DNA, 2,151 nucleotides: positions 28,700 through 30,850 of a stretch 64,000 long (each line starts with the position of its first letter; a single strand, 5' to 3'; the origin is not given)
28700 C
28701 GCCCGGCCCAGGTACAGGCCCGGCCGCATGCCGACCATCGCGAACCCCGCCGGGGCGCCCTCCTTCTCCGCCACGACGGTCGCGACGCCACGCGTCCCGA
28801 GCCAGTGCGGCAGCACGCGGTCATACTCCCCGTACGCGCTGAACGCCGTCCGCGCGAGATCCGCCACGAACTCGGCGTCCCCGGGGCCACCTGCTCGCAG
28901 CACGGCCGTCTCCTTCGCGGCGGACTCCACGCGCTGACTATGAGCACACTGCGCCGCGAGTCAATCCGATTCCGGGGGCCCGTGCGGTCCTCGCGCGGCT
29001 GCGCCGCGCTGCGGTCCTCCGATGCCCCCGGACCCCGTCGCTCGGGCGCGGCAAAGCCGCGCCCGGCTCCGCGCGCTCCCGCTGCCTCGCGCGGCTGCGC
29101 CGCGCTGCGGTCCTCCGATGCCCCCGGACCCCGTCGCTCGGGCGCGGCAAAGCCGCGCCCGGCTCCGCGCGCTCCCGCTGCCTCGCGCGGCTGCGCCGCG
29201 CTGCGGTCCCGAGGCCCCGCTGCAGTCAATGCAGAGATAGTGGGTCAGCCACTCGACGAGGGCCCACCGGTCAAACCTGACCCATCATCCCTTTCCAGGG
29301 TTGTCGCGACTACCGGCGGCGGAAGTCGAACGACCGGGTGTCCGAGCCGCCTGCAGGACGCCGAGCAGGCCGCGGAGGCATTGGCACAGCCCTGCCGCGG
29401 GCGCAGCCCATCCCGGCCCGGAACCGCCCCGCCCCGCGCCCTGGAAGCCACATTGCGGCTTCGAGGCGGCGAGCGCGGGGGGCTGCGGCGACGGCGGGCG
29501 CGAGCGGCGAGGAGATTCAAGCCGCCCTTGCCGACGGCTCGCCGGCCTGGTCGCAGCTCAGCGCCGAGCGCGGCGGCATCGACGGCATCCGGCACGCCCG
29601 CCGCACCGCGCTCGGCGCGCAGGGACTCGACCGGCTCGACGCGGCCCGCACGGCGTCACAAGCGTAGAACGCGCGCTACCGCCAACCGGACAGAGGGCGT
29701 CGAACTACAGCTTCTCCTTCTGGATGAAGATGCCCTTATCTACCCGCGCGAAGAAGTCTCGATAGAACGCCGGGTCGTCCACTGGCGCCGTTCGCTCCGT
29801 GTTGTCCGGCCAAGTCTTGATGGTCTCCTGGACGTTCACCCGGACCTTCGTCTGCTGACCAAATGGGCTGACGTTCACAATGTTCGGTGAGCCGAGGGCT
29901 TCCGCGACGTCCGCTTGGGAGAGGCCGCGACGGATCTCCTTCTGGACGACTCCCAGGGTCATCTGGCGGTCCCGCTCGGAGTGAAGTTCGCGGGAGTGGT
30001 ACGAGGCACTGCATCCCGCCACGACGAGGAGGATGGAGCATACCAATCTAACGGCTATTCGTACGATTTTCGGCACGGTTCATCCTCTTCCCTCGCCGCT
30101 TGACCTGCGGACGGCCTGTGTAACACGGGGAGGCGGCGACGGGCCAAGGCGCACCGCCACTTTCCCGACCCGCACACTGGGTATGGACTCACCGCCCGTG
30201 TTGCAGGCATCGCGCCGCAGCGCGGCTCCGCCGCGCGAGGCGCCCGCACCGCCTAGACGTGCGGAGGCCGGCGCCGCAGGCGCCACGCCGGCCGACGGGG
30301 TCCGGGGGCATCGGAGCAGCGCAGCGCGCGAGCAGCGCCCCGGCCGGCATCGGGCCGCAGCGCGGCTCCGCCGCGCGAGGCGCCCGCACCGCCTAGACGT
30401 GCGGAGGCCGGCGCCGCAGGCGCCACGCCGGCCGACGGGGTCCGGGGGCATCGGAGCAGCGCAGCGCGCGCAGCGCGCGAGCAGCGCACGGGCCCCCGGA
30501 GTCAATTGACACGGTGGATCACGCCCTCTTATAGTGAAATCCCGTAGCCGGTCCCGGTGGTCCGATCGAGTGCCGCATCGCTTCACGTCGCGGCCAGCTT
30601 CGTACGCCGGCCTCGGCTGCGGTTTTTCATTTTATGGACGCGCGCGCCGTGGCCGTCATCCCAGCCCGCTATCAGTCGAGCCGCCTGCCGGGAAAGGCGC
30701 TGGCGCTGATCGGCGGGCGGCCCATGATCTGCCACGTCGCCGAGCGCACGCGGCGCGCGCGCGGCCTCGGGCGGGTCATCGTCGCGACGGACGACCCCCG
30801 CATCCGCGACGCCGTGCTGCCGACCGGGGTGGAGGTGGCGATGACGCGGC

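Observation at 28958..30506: ~1.5 kb transposase-less insertion with 8-bp direct repeats and perfect inverted termini in the GNAT/kdsB divergent intergenic region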

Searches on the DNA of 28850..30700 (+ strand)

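Call 50: search_rna_families(source=window, start=28850, end=30700, threshold=evalue, max_evalue=5)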
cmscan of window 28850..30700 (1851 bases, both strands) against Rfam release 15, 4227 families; matches with E-value up to 5: 1.
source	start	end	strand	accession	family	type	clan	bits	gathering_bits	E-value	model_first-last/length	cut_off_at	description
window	29029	29071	+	RF01702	Cyano-2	Gene; sRNA;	-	17.8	40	0.12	150-196/204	no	Cyano-2 RNA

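Call 67: build_rna_model(alignment_id=A1, structure=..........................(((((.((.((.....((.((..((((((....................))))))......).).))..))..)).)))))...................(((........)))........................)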
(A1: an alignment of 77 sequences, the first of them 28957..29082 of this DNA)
Model R1 built from alignment A1 (77 sequences, 164 columns); structure: as given.
model positions 126; base pairs 22; branch points 1; effective number of sequences 2.49; information 0.59 bits per position. Calibrated on 0.2 Mb of random sequence (short: E-values are rough).
structure used (alignment columns):
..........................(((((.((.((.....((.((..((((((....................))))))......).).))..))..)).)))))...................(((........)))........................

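Call 68: search_with_rna_model(model_id=R1, sources=[window, L012, L013, L014, L015, L016, L017, L018, L019, L020, L021, L022, L023, L024, L025, L036, L171, L172, L173, L175, L180, L182], max_evalue=1)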
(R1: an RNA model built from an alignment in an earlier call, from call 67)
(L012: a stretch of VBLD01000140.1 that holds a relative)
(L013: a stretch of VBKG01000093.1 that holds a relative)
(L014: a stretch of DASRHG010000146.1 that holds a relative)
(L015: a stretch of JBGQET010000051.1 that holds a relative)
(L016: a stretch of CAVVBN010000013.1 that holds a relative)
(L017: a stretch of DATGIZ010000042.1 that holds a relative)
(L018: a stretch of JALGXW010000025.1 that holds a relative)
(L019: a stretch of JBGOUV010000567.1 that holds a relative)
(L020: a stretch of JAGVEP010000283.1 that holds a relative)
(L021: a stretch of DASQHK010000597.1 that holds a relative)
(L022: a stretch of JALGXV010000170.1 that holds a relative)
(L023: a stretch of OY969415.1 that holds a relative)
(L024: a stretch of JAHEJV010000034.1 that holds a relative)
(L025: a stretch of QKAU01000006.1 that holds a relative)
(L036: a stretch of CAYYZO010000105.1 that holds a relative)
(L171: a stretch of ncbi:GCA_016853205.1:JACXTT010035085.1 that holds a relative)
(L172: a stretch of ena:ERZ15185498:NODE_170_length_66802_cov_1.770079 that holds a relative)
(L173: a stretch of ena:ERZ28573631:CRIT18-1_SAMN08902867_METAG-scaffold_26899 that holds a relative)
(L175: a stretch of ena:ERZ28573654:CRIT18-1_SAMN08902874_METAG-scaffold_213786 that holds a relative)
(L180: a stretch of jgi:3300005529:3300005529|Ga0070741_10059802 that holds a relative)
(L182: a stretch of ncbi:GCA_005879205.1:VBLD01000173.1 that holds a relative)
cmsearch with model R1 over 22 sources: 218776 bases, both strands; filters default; matches with E-value up to 1: 8.
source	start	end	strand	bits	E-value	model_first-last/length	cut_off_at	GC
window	30392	30516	-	104.1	1.9e-19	1-126/126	no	0.78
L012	1135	1259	-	103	3.2e-19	1-126/126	no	0.78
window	28955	29082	+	87.2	5.4e-16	1-126/126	no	0.8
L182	924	1040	-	69.4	2.5e-12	1-126/126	no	0.74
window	30252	30350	-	40.4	2.2e-06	15-126/126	no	0.82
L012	989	1102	-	31.8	0.00013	1-126/126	no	0.72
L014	2532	2656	-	14.4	0.49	1-126/126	no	0.78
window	3848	3969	+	13.1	0.91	1-126/126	no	0.72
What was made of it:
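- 28972..29223 (+): Left repeat cluster. It holds the head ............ (28972-28983), 96-nt tandem copies at 28989-29084 and 29085-29180, a partial copy at 29181-29209, and a degenerate core remnant to 29223. The covariance model scores 87 bits at 28955-29082 (call 68).
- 30203..30499 (-): Right repeat cluster. Two 140-nt copies (30203-30342 and 30343-30482), with the outermost head (reverse complement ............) at 30488-30499. The covariance model scores 104 and 40 bits (call 68).
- Tried and rejected: A covariance-model search for diverged copies found only the known ones in the window and in other Binatia loci (call 68).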

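Call 74: search_with_rna_model(model_id=R1, sources=[L046, L047, L048, L049, L050, L051, L052, L053, L054, L055, L056, L057, L058, L059, L060, L061, L062, L063, L064, L065, L066, L067, L068, L069, L070, L071, L072, L073, L074, L075, L076, L077, L078, L079, L080, L081, L082, L083, L084, L085, L086, L087, L088, L089, L090, L091, L092, L093, L094, L095, L096, L097, L098, L099, L100, L101, L102, L103, L104, L105, L106, L107, L108, L109, L110, L111, L112, L113, L114, L115, L116, L117, L118, L119, L120, L121, L122, L123, L124, L125], max_evalue=0.001)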
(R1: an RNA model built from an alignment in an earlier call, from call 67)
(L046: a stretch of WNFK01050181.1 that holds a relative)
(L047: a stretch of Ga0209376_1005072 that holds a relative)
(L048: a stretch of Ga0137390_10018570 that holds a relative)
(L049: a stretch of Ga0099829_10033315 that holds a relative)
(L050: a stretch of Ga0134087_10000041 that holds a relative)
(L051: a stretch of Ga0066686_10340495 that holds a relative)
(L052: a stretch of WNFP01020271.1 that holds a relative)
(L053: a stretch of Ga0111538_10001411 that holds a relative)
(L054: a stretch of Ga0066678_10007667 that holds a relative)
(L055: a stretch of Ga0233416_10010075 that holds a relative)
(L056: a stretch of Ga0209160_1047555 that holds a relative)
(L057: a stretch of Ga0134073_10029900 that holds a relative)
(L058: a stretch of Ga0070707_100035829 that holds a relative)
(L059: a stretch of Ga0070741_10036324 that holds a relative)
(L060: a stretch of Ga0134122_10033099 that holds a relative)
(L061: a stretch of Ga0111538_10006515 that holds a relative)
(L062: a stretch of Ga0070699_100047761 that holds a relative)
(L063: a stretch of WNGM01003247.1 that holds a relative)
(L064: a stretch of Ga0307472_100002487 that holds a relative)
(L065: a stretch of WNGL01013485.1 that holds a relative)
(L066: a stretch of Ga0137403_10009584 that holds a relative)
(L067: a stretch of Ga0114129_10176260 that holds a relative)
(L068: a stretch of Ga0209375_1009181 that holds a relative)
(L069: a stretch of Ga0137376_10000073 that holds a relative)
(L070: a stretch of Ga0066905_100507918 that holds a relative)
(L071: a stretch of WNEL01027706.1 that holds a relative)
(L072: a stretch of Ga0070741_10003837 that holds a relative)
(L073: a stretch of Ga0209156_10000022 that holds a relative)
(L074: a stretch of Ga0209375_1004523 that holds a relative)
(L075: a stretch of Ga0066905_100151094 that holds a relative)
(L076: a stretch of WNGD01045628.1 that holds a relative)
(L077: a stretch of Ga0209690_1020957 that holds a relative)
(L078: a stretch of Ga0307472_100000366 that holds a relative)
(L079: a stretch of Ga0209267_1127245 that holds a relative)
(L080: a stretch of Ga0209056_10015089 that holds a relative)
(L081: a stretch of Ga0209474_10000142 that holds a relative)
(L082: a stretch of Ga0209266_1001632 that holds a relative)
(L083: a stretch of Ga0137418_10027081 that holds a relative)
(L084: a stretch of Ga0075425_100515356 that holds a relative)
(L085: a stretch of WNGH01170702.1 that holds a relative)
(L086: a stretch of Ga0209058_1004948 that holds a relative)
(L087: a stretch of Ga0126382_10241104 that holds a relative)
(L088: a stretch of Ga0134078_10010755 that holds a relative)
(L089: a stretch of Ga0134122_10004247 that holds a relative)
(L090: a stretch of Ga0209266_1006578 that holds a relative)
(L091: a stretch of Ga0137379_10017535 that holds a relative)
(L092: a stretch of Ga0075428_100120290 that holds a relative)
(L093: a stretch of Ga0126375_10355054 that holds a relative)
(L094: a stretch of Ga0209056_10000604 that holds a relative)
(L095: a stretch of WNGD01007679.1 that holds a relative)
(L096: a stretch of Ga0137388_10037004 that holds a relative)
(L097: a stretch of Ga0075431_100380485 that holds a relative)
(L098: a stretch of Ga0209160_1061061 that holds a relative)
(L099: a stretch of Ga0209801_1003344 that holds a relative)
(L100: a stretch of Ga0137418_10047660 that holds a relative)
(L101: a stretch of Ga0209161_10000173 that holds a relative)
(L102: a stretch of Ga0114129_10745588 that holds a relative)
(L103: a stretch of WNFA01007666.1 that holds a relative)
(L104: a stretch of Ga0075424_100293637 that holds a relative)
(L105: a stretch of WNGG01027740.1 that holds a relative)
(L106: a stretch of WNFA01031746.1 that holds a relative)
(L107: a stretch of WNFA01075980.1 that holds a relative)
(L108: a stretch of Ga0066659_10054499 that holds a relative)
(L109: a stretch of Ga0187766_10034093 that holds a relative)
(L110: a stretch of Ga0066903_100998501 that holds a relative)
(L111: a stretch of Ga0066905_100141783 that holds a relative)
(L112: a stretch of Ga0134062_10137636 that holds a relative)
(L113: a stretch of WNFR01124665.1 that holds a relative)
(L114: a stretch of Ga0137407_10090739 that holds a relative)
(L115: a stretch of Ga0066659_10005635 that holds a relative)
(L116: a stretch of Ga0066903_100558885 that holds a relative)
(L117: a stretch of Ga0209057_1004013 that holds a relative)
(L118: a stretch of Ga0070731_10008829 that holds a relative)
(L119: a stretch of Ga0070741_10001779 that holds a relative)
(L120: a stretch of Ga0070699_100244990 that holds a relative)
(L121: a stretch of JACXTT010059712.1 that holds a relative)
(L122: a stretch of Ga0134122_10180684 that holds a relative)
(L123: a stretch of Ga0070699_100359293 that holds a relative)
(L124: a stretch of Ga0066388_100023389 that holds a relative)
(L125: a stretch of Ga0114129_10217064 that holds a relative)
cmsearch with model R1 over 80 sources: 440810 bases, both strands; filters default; matches with E-value up to 0.001: 87.
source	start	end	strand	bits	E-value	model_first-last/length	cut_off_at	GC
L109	1211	1336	+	125.8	1.3e-23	1-126/126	no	0.73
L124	2205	2330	-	121.5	9.8e-23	1-126/126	no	0.72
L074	4068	4193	+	120.4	1.7e-22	1-126/126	no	0.72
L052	5095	5220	+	119.6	2.4e-22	1-126/126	no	0.73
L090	3422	3543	-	117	8.4e-22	1-126/126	no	0.71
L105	4193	4318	+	117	8.5e-22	1-126/126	no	0.74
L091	3402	3527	+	116.9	8.8e-22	1-126/126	no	0.75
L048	1315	1440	-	116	1.4e-21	1-126/126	no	0.76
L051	196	321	+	115.8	1.5e-21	1-126/126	no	0.75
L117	6464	6583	-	113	5.5e-21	1-126/126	no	0.73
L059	1497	1623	-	113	5.6e-21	1-126/126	no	0.72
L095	718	844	+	111.5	1.1e-20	1-126/126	no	0.76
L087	47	178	-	111.5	1.2e-20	1-126/126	no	0.75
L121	1850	1975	+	111.2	1.3e-20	1-126/126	no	0.79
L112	33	152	-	111.2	1.3e-20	1-126/126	no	0.73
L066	2714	2831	+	110.8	1.5e-20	1-126/126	no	0.75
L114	56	184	-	110.4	1.9e-20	1-126/126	no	0.73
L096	748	879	-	109.7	2.6e-20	1-126/126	no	0.76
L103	1649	1780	+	109.7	2.6e-20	1-126/126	no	0.76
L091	6613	6741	+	109.7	2.7e-20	1-126/126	no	0.71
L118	4044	4168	-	109.7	2.7e-20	1-126/126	no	0.77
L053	1453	1578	-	108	6e-20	1-126/126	no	0.71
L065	3922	4047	+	107.9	6.1e-20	1-126/126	no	0.75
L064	3220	3347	+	106.7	1.1e-19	1-126/126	no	0.74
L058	3467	3599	-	106.7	1.1e-19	1-126/126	no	0.76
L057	697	822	-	106.7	1.1e-19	1-126/126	no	0.75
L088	208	326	-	106.6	1.2e-19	1-126/126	no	0.76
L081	3051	3176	-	106.5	1.2e-19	1-126/126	no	0.77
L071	2228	2353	-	106.3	1.3e-19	1-126/126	no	0.79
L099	3514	3639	-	105.5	1.9e-19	1-126/126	no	0.77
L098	1260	1389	-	104.8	2.7e-19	1-126/126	no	0.74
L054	2853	2978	-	104.6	2.9e-19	1-126/126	no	0.73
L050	581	706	-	104.4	3.3e-19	1-126/126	no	0.76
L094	4096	4221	-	104.4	3.3e-19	1-126/126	no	0.76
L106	3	124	-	104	3.8e-19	1-126/126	no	0.76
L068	24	133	+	103.8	4.3e-19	17-126/126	no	0.78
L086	253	376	-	103.6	4.8e-19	1-126/126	no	0.78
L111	816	942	+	103.3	5.4e-19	1-126/126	no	0.76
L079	299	425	-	102.8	6.8e-19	1-126/126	no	0.76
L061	9117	9245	-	102.7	7.4e-19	1-126/126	no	0.78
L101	4324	4455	+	102.6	7.6e-19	1-126/126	no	0.77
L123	1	119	-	102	1e-18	1-119/126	3'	0.71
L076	1359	1484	-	101.8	1.1e-18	1-126/126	no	0.77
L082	1398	1501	+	101.1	1.5e-18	18-121/126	no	0.8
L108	248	380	-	100.2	2.3e-18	1-126/126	no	0.77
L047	5213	5329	-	100.1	2.4e-18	1-126/126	no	0.73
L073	3228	3353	-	100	2.6e-18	1-126/126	no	0.77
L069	8225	8356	-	99.7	2.9e-18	1-126/126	no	0.78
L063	3812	3937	-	98.9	4.3e-18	1-126/126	no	0.78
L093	914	1041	+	98.4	5.6e-18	1-126/126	no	0.72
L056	1111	1236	+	98.3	5.7e-18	1-126/126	no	0.8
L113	1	110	-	97.5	8.5e-18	1-108/126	3'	0.76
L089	709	834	-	96.6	1.3e-17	1-126/126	no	0.79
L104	1450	1591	-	96.4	1.4e-17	1-126/126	no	0.76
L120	1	87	-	96.2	1.6e-17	1-87/126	3'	0.75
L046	1215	1337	-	95.5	2.1e-17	1-126/126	no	0.77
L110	1285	1411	+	95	2.8e-17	1-126/126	no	0.76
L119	1712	1839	+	95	2.8e-17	1-126/126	no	0.73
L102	1005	1137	+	94.7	3.1e-17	1-126/126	no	0.72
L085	1584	1709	+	94.3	3.8e-17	1-126/126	no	0.73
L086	42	138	-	94.3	3.9e-17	18-114/126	no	0.84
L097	158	291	-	93.3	6.2e-17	1-126/126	no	0.76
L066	2833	2940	+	93.2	6.4e-17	18-125/126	no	0.79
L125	1419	1552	+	92.9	7.6e-17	1-126/126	no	0.73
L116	1881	1966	+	91.8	1.2e-16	1-86/126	3'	0.73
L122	9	134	+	91.3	1.6e-16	1-126/126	no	0.79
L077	1237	1360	+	90.8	2e-16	1-126/126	no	0.77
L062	1483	1608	+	90.6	2.2e-16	1-126/126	no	0.78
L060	1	117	-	90.6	2.2e-16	1-116/126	3'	0.78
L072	966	1093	-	90.4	2.4e-16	1-126/126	no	0.78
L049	2787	2906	-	89.6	3.5e-16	1-126/126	no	0.8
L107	3655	3774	+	89.4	4e-16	1-126/126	no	0.79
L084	1257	1377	+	86.8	1.3e-15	1-115/126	3'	0.81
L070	1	91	-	86.3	1.7e-15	1-91/126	3'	0.78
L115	186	305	-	83.9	5.3e-15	1-126/126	no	0.74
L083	3544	3665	-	83.5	6.4e-15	1-126/126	no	0.76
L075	1108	1239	+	82.8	8.8e-15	1-126/126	no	0.8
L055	3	114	-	82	1.3e-14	1-126/126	no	0.77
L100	1711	1832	-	79.8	3.5e-14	1-126/126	no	0.74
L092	2574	2671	+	74.7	4.1e-13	18-112/126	no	0.84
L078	2032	2157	-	73.8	6.3e-13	1-126/126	no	0.75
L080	4714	4832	+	68.3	8.3e-12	1-126/126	no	0.77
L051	576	705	+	64.3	5.4e-11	1-126/126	no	0.77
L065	1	83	+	63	1e-10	44-126/126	5'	0.81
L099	3691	3739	-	47.2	1.7e-07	18-75/126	no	0.86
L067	32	130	-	45.9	3.4e-07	1-126/126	no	0.79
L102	584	710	-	38.1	1.3e-05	1-126/126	no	0.76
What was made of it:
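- On REP / REPIN: The model finds 87 hits in the 80 fetched loci (call 74).
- Among the 80 other repeat loci the model search reports opposite-orientation hits in only one (L102, heads facing inward), none enclosing cargo heads-outward (call 74).
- Tried and rejected: In the 80 loci, hits in opposite orientation occurred in only one (L102, heads inward), none enclosing cargo (call 74).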

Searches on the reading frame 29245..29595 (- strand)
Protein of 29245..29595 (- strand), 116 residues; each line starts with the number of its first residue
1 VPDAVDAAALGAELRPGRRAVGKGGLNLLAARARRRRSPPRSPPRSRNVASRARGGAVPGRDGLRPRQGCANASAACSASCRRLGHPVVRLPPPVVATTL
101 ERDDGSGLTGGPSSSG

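Call 13: search_protein_families(library=pfam, proteins=[window:29245-29595:-], max_evalue=0.01)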
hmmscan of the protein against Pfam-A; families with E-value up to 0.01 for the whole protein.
window:29245-29595:- (116 aa): 0 families
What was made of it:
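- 29231..29704 (.): Non-coding stretch between the left cluster and the 3' end of the lipoprotein ORF. The 109-aa ORF has no Pfam hit (call 13).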
